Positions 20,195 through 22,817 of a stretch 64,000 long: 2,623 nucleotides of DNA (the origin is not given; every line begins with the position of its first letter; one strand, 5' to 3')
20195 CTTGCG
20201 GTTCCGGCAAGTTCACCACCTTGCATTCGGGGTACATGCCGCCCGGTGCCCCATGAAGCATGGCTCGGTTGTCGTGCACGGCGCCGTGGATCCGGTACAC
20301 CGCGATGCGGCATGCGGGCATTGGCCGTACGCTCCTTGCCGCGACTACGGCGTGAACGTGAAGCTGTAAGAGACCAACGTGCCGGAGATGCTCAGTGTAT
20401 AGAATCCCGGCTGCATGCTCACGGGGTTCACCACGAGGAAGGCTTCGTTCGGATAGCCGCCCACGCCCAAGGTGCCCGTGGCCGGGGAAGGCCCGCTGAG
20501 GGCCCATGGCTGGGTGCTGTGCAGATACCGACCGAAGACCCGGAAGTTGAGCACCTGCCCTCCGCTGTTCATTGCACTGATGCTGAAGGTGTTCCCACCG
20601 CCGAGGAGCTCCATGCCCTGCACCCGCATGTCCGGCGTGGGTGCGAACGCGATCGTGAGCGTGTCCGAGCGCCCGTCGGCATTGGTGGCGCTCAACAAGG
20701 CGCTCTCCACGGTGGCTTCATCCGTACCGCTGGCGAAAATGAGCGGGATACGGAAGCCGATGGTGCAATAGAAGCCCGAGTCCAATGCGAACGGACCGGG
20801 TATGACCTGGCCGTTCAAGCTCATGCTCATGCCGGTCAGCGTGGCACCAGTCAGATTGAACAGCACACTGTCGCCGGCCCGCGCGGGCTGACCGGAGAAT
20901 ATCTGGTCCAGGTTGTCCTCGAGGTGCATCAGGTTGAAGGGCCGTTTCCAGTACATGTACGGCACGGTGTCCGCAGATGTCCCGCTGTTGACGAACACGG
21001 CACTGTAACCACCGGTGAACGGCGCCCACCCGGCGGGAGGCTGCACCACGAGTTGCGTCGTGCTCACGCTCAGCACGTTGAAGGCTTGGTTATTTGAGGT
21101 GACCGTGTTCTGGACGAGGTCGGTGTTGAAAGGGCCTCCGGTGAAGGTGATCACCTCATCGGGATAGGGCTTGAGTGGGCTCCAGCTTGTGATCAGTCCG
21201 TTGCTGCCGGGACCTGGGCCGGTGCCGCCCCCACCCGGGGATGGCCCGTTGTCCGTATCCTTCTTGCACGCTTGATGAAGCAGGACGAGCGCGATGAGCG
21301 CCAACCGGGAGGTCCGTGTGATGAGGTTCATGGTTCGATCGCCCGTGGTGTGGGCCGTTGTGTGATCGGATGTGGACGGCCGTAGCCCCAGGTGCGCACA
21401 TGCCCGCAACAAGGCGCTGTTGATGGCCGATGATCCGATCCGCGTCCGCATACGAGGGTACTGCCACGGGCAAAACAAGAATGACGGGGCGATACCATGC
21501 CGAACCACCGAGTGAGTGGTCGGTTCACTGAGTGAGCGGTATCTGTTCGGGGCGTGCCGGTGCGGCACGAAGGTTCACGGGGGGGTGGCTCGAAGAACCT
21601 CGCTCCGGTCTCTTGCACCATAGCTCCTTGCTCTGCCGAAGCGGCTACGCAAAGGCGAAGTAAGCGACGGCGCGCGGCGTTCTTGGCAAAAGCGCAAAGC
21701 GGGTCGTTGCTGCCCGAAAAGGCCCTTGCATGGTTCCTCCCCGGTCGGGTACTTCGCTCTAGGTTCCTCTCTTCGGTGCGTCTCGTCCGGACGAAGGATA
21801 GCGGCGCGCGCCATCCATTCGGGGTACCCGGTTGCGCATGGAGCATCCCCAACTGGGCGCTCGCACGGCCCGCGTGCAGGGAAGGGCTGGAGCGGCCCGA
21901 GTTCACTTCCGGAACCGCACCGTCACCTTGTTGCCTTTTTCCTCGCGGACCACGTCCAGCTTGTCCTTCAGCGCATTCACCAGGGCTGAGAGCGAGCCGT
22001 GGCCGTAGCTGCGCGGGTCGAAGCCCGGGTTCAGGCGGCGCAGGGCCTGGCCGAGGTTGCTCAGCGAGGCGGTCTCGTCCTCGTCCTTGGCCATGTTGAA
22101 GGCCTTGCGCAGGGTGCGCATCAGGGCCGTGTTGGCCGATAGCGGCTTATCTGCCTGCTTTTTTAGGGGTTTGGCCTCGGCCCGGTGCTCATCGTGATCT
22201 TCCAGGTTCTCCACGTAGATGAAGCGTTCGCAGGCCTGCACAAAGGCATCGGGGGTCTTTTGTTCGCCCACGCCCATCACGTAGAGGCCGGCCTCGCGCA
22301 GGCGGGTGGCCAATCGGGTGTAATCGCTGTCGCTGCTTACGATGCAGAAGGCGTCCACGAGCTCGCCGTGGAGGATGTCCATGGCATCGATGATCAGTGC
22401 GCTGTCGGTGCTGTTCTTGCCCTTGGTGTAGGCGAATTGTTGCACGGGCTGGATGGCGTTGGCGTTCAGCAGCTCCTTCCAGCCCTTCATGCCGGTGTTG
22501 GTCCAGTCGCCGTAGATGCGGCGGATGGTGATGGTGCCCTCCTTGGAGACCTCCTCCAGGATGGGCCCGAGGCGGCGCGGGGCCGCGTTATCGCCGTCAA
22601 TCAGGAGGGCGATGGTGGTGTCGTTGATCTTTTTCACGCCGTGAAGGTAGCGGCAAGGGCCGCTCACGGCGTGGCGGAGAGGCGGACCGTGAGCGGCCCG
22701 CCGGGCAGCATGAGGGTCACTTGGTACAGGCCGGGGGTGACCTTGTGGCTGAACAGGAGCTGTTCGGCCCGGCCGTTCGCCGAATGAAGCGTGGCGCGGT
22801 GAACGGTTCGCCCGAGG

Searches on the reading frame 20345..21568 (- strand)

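Call 80: search_protein_families(library=pfam, proteins=[window:20345-21568:-], max_evalue=0.0001)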
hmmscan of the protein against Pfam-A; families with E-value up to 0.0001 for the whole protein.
window:20345-21568:- (407 aa): 1 family
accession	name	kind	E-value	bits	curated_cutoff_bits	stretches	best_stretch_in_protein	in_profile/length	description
PF01833.30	TIG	-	1.1e-05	25.8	20.9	1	126-204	3-82/84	IPT/TIG domain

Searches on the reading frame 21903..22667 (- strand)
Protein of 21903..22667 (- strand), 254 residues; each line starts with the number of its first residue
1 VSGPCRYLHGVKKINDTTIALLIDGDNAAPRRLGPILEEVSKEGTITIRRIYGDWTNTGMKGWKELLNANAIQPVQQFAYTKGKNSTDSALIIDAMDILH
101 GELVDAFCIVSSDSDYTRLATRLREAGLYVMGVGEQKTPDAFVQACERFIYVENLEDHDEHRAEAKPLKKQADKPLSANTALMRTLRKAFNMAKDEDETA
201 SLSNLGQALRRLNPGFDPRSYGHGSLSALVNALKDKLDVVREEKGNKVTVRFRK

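Call 80: search_protein_families(library=pfam, proteins=[window:21903-22667:-], max_evalue=0.0001)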
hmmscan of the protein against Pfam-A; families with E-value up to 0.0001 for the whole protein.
window:21903-22667:- (254 aa): 2 families
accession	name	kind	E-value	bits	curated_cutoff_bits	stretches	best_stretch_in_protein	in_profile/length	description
PF01936.24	NYN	-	5.4e-36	124.7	24.2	1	19-152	2-144/145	NYN domain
PF12872.13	OST-HTH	-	4.2e-13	49.4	23.8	1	185-248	8-70/71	OST-HTH/LOTUS domain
